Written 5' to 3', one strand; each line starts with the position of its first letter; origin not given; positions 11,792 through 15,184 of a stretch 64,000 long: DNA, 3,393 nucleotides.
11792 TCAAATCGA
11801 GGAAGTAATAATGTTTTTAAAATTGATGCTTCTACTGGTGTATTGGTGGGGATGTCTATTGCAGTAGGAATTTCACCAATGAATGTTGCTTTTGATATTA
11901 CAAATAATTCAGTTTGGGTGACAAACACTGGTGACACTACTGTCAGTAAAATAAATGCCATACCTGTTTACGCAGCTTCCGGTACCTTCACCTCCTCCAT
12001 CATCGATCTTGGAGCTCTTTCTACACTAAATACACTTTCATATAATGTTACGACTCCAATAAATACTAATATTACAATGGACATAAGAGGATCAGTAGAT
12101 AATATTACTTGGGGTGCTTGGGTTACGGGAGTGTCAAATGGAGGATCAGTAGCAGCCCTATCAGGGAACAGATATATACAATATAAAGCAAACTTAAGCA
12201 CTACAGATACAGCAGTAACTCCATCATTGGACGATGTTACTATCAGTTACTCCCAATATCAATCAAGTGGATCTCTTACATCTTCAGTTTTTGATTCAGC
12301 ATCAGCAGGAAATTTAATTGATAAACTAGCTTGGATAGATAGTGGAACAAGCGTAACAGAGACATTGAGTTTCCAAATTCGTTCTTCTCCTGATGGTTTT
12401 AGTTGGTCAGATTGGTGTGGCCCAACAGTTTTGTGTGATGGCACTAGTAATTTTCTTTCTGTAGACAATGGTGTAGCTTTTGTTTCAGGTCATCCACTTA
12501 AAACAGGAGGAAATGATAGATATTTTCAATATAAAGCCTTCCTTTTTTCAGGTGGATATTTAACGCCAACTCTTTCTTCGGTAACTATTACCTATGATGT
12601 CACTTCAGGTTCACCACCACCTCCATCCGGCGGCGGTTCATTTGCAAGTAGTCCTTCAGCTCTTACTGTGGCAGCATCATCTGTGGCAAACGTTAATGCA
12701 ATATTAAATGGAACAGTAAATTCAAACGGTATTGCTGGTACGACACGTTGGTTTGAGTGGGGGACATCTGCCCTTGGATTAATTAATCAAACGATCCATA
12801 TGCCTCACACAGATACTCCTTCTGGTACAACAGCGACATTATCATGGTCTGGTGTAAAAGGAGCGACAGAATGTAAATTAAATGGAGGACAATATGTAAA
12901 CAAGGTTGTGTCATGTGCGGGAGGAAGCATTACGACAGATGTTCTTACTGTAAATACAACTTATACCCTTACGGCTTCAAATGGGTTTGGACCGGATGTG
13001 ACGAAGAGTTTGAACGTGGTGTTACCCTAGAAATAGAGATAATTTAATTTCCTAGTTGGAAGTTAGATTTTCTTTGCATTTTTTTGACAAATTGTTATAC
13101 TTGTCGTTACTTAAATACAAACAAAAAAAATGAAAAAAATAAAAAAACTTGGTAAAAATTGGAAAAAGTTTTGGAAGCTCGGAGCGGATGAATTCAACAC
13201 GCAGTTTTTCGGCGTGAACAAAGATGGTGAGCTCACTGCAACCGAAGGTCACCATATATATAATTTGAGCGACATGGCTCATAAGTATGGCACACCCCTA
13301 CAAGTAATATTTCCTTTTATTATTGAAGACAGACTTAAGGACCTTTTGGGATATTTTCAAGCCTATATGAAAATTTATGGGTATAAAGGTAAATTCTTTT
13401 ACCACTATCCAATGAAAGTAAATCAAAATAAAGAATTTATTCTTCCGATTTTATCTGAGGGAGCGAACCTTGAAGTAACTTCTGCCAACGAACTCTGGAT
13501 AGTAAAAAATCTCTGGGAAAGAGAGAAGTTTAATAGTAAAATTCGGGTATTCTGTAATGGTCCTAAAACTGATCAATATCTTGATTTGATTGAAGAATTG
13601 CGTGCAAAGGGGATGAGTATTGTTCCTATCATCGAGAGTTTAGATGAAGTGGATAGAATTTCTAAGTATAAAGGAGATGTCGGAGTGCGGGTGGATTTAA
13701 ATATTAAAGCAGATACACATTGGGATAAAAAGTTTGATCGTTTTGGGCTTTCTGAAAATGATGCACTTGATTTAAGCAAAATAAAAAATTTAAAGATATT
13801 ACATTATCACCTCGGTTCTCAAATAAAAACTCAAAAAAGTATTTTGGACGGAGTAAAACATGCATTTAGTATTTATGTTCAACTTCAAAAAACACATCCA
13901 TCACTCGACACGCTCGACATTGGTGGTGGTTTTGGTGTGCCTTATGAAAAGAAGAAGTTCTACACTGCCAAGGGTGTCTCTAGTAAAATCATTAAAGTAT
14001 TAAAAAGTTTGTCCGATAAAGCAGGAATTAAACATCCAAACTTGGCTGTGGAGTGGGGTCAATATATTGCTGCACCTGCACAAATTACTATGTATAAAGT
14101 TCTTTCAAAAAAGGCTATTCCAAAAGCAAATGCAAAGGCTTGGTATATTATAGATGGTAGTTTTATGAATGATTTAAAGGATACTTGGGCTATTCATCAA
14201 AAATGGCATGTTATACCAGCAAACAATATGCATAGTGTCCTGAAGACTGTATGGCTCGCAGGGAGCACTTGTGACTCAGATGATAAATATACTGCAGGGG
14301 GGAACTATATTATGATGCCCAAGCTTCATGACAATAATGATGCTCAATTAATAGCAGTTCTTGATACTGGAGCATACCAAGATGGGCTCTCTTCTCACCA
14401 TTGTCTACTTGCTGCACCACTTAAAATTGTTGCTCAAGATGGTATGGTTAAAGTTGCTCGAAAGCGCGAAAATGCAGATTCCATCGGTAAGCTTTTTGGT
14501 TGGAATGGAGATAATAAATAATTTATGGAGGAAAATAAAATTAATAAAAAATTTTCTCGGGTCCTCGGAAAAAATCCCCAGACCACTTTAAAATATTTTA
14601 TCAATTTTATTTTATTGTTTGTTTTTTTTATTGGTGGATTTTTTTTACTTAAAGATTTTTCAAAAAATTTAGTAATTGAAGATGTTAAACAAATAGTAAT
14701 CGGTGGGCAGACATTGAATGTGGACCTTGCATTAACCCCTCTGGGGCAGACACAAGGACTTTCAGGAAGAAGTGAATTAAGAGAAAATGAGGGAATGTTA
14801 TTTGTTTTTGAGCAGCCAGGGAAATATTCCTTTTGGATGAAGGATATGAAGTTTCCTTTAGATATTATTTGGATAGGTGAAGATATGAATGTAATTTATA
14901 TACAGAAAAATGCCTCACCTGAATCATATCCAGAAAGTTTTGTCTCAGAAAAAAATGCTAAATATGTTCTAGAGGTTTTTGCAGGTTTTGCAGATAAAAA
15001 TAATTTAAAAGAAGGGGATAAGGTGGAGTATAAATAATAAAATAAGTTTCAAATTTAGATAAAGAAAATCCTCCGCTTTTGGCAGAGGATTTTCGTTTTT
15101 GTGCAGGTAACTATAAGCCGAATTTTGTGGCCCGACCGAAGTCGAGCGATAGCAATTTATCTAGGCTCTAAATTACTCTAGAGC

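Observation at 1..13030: Three co-oriented giant surface proteins (13 kb), with two YVTN-propeller paralogs flanking a Cys-rich multi-domain membrane protein.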

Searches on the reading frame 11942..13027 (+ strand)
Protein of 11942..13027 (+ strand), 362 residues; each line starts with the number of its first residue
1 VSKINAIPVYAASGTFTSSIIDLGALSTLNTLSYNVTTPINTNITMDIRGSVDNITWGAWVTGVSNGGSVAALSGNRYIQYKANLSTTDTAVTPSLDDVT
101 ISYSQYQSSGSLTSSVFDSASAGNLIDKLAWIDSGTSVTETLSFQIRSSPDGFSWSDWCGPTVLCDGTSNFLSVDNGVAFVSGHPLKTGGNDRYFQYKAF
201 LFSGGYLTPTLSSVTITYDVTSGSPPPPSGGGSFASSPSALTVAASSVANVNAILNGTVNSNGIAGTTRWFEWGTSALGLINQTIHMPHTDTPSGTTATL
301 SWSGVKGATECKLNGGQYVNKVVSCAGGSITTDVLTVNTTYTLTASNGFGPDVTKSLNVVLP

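Call 34: predict_structure(alignment_id=A1)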
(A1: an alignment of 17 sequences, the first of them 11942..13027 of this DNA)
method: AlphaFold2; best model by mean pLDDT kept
length: 362 residues; sequences in the alignment: 17
mean_pLDDT: 61.0   pTM: 0.46
mean pLDDT of the five models: 61.0, 59.2, 58.6, 57.6, 54.7
residues with pLDDT >= 90: 49; 70-90: 139; 50-70: 23; < 50: 151
segments of 3 or more residues with pLDDT < 50: 1-10, 222-362
pLDDT, mean of each block of 10 residues (from residue 1): 33 77 84 86 91 93 94 92 83 74 72 76 75 81 87 85 85 87 73 81 73 73 33 27 27 25 26 26 26 34 38 32 38 41 34 38 34
secondary structure, 60 per line:
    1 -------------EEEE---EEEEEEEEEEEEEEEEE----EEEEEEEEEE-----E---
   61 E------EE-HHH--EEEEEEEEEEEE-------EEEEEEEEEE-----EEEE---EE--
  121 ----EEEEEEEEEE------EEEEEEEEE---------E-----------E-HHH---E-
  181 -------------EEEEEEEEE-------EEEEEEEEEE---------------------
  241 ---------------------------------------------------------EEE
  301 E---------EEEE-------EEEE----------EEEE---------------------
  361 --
elements in order: E14-17 E21-37 E42-51 E76-87 E95-104 E110-113 E125-134 E141-149 E194-202 E210-219 E298-301 E311-314 E322-325 E336-339

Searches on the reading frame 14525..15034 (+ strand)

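Call 11: search_protein_families(library=pfam, proteins=[window:14525-15034:+], max_evalue=0.001)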
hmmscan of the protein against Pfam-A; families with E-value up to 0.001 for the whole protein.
window:14525-15034:+ (170 aa): 1 family
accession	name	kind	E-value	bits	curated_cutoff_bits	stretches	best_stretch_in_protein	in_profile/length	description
PF02643.20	DUF192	-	2.1e-31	108.3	27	1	65-168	2-95/96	Uncharacterized ACR, COG1430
